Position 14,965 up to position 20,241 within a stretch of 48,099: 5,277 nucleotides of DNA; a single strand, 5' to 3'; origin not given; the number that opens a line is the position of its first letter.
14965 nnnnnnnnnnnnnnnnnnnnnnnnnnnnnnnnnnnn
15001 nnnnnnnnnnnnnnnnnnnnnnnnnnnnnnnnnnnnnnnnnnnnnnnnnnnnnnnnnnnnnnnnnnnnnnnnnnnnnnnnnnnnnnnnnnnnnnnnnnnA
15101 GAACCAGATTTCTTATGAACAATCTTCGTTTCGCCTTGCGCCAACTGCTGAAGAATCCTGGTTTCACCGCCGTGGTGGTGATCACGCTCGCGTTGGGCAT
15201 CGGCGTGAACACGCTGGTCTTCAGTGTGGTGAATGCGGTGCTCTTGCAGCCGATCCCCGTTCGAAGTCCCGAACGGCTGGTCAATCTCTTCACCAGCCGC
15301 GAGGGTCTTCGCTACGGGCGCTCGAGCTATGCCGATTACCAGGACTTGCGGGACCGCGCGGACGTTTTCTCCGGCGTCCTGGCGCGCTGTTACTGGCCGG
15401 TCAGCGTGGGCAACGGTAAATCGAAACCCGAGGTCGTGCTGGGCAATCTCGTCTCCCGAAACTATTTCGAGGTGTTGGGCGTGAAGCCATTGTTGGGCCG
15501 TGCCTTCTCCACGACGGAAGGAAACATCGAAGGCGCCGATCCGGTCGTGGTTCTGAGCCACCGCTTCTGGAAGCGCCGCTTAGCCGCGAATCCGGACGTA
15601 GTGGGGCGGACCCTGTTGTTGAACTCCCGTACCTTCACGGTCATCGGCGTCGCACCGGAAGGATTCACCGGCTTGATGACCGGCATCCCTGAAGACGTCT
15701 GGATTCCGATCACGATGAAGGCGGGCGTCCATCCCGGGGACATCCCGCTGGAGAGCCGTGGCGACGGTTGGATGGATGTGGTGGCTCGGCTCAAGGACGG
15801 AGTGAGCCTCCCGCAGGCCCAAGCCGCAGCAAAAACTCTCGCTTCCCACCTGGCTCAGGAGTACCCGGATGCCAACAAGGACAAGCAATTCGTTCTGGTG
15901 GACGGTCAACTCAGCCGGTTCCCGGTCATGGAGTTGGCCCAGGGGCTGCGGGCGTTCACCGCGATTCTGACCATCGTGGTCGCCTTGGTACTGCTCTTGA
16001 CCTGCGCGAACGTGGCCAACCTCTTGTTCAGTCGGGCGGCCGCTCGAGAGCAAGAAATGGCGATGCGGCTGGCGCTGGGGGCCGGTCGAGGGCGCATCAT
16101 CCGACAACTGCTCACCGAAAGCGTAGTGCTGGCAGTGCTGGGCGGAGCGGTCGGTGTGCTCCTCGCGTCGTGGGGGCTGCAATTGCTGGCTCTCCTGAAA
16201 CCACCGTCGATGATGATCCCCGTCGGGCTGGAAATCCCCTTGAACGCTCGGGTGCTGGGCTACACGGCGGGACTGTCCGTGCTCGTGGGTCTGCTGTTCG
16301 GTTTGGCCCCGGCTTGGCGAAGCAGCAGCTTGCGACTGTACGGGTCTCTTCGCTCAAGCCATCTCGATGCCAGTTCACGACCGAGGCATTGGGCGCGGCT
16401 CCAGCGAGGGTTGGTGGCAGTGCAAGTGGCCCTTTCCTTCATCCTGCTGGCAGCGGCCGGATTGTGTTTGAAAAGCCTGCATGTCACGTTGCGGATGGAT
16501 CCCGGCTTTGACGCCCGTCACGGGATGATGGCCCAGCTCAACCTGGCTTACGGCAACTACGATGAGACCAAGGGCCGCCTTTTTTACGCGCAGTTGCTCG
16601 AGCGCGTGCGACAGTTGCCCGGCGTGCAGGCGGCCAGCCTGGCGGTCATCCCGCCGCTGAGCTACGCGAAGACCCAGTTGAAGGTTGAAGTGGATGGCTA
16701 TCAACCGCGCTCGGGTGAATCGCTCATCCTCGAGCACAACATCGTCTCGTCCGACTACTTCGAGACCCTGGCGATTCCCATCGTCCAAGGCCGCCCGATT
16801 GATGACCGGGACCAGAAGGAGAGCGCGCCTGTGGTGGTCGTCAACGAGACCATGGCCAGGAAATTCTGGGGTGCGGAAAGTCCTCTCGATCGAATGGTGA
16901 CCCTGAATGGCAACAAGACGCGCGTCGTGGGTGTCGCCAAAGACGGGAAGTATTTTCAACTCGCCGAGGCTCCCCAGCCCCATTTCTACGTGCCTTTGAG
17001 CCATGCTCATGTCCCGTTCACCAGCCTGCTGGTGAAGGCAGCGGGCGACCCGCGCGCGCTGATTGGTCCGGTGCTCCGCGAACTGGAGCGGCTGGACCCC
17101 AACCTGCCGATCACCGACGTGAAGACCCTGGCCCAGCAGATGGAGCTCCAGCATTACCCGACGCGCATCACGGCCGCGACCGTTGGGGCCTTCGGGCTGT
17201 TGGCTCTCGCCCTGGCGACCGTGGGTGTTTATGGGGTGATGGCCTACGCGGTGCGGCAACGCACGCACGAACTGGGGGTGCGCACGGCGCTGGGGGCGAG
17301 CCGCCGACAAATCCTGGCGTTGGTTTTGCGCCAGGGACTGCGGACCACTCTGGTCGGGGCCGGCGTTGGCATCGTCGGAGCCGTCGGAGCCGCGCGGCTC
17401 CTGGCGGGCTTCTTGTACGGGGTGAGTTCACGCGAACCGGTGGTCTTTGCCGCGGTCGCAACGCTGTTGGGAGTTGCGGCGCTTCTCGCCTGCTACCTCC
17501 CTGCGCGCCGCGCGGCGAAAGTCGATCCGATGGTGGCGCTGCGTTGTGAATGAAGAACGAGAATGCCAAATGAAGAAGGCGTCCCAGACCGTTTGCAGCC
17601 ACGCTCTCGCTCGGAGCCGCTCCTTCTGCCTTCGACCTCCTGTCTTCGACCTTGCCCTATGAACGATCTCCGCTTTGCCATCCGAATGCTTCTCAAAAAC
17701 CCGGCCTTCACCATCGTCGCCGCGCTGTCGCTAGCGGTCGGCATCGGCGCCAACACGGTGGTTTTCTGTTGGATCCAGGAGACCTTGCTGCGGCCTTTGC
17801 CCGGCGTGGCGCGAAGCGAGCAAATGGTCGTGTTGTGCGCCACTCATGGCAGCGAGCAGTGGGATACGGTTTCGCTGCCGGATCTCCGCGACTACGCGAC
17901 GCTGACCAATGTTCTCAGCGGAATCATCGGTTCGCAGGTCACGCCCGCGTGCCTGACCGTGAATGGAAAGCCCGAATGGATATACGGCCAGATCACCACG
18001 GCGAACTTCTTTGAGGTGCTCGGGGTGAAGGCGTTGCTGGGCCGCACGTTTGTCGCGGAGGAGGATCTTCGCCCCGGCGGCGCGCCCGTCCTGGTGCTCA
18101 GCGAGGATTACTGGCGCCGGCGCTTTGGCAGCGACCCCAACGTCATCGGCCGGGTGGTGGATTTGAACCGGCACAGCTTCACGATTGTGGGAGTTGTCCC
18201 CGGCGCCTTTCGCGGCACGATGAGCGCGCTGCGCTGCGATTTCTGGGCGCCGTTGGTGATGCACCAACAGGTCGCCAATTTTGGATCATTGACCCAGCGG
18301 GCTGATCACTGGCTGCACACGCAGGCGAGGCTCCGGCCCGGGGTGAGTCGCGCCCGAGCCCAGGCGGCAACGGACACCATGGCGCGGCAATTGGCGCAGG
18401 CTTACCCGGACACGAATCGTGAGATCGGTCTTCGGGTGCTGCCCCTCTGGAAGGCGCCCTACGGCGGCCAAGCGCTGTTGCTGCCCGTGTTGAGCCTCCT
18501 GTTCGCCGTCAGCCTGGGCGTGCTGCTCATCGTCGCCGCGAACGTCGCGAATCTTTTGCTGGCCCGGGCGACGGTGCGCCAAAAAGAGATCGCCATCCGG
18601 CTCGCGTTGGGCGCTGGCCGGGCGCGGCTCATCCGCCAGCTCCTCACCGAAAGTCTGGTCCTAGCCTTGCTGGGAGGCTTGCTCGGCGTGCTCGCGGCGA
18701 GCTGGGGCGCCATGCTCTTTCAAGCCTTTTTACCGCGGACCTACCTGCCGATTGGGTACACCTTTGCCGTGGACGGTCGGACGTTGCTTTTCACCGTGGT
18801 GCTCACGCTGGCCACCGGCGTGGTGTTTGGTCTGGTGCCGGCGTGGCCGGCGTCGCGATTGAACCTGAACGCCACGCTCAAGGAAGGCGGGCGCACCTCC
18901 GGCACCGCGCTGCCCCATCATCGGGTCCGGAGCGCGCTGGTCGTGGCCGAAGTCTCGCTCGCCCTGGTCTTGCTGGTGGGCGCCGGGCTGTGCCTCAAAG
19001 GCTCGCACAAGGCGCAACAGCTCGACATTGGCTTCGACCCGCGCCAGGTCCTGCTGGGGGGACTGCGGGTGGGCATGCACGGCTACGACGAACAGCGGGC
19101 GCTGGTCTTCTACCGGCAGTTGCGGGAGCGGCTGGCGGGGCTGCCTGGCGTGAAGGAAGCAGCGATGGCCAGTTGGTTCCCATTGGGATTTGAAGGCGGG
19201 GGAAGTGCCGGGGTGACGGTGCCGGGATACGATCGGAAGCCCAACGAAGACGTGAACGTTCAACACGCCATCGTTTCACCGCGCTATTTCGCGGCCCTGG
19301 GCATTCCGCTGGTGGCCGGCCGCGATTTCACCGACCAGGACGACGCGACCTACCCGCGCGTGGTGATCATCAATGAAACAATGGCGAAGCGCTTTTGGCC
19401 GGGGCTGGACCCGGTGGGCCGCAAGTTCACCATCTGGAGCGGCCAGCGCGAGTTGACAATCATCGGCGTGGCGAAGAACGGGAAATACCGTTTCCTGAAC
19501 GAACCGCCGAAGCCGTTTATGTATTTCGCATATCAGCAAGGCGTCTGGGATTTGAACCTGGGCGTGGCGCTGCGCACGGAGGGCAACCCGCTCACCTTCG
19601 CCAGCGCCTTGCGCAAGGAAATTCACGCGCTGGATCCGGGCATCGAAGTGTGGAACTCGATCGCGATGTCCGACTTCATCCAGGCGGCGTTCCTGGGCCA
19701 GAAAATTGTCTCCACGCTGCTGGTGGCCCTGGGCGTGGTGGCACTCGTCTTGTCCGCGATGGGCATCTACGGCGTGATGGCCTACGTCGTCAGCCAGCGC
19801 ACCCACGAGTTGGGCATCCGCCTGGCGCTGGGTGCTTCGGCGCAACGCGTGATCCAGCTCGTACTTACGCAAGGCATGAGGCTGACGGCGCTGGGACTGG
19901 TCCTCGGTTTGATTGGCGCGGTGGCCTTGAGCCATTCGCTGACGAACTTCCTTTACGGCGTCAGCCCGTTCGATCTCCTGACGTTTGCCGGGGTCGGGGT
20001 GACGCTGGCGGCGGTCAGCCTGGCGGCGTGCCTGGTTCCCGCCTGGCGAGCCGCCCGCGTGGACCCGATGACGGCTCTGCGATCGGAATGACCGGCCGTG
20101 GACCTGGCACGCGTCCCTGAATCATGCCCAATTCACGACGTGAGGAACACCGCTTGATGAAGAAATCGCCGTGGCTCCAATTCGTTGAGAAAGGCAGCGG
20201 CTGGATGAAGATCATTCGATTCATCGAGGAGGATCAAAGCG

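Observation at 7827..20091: Non-orphan ADOP locus: one MacA-like adaptor and one ATPase followed by four tandem diverged duplicated-FtsX permeases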

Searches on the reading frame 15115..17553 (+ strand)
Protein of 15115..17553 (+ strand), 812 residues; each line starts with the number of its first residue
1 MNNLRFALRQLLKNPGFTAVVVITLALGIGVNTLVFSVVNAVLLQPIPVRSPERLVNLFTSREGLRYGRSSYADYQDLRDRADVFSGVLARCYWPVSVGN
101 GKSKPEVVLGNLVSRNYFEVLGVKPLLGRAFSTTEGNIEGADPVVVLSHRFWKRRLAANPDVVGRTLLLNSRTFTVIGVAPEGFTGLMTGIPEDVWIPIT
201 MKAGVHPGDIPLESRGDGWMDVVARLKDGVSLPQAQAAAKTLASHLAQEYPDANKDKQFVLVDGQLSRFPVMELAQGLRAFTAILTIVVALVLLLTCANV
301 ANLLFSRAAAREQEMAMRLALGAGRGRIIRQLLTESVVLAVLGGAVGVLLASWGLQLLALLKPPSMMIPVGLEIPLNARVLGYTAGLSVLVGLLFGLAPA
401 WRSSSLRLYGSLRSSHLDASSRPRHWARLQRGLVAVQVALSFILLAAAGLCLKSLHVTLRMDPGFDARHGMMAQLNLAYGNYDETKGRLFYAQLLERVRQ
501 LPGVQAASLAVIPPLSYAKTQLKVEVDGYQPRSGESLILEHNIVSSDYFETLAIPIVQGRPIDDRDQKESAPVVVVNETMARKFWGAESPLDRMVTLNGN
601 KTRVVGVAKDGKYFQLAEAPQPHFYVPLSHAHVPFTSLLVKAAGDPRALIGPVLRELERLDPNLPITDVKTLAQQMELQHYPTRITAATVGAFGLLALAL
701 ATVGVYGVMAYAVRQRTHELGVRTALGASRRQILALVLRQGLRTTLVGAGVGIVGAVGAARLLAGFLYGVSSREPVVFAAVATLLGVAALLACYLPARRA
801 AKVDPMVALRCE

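Call 4: search_protein_families(library=ncbifam, proteins=[window:15115-17553:+])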
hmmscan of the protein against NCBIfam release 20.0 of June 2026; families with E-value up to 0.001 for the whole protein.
window:15115-17553:+ (812 aa): 6 families
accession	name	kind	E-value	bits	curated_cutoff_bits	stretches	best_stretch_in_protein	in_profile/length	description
TIGR03434.1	ADOP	subfamily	9.9e-273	907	622.3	1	2-812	3-803/803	ADOP family duplicated permease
NF007826.0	PRK10535.1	equivalog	3.4e-34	118.1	966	2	112-406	371-639/648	macrolide ABC transporter ATP-binding protein/permease MacB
NF038008.1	ABC_perm_DarB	equivalog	1.1e-05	23.5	700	0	285-557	276-532/777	darobactin export ABC transporter permease subunit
TIGR02213.1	lolE_release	exception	2.5e-05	23.3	540.35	0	259-351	245-335/411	lipoprotein-releasing ABC transporter permease subunit LolE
NF008357.0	PRK11146.1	exception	8.6e-05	21.5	439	0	279-358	266-346/414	lipoprotein-releasing ABC transporter permease subunit LolE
TIGR02212.1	lolCE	equivalog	0.0004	19.4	362.45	0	698-812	277-411/411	lipoprotein-releasing ABC transporter permease subunit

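Call 5: search_protein_families(library=pfam, proteins=[window:15115-17553:+])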
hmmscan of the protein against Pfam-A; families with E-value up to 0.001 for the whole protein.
window:15115-17553:+ (812 aa): 2 families
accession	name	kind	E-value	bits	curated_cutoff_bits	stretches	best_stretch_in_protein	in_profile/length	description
PF12704.14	MacB_PCD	-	2.5e-46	159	27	2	18-241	1-206/207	MacB-like periplasmic core domain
PF02687.27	FtsX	-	3.5e-28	98.5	25.5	2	287-405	2-117/120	FtsX-like permease C-terminal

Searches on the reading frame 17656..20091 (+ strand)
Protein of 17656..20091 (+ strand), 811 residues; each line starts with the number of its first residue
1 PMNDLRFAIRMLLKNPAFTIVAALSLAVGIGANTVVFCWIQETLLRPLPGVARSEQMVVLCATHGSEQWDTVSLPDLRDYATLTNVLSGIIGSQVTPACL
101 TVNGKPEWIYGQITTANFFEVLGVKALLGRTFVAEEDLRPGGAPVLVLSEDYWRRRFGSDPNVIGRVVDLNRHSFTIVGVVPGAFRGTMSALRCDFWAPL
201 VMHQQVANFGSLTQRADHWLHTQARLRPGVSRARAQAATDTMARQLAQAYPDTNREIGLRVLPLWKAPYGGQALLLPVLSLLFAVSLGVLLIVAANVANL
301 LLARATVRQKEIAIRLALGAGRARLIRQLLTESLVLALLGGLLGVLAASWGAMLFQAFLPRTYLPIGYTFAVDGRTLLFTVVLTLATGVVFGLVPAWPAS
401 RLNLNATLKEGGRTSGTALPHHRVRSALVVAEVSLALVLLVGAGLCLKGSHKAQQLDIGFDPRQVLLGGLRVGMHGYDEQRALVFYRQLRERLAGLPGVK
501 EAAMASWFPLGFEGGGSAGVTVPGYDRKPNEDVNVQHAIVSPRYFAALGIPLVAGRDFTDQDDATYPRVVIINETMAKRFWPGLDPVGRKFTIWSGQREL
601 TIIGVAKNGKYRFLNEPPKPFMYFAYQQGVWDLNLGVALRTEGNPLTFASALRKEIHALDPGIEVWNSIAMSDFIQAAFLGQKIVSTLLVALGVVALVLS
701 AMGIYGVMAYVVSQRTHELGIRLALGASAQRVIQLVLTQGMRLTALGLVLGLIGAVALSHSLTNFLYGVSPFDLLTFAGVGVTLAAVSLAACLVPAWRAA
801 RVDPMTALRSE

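Call 4: search_protein_families(library=ncbifam, proteins=[window:17656-20091:+])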
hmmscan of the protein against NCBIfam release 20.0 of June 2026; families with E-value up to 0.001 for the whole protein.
window:17656-20091:+ (811 aa): 4 families
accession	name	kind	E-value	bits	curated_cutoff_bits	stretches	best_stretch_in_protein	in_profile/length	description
TIGR03434.1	ADOP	subfamily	6.2e-272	904.4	622.3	1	3-811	3-803/803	ADOP family duplicated permease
NF007826.0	PRK10535.1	equivalog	3.5e-33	114.8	966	2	527-810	359-647/648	macrolide ABC transporter ATP-binding protein/permease MacB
NF038008.1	ABC_perm_DarB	equivalog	1.2e-07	30.1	700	1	278-559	272-538/777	darobactin export ABC transporter permease subunit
TIGR02212.1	lolCE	equivalog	8e-06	25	362.45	1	674-811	258-411/411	lipoprotein-releasing ABC transporter permease subunit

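Call 5: search_protein_families(library=pfam, proteins=[window:17656-20091:+])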
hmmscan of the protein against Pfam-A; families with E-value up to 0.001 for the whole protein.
window:17656-20091:+ (811 aa): 2 families
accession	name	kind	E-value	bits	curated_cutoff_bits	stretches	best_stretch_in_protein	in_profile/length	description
PF12704.14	MacB_PCD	-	1.3e-36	127.2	27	2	19-239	1-204/207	MacB-like periplasmic core domain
PF02687.27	FtsX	-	2.2e-24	86.2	25.5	2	284-403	2-119/120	FtsX-like permease C-terminal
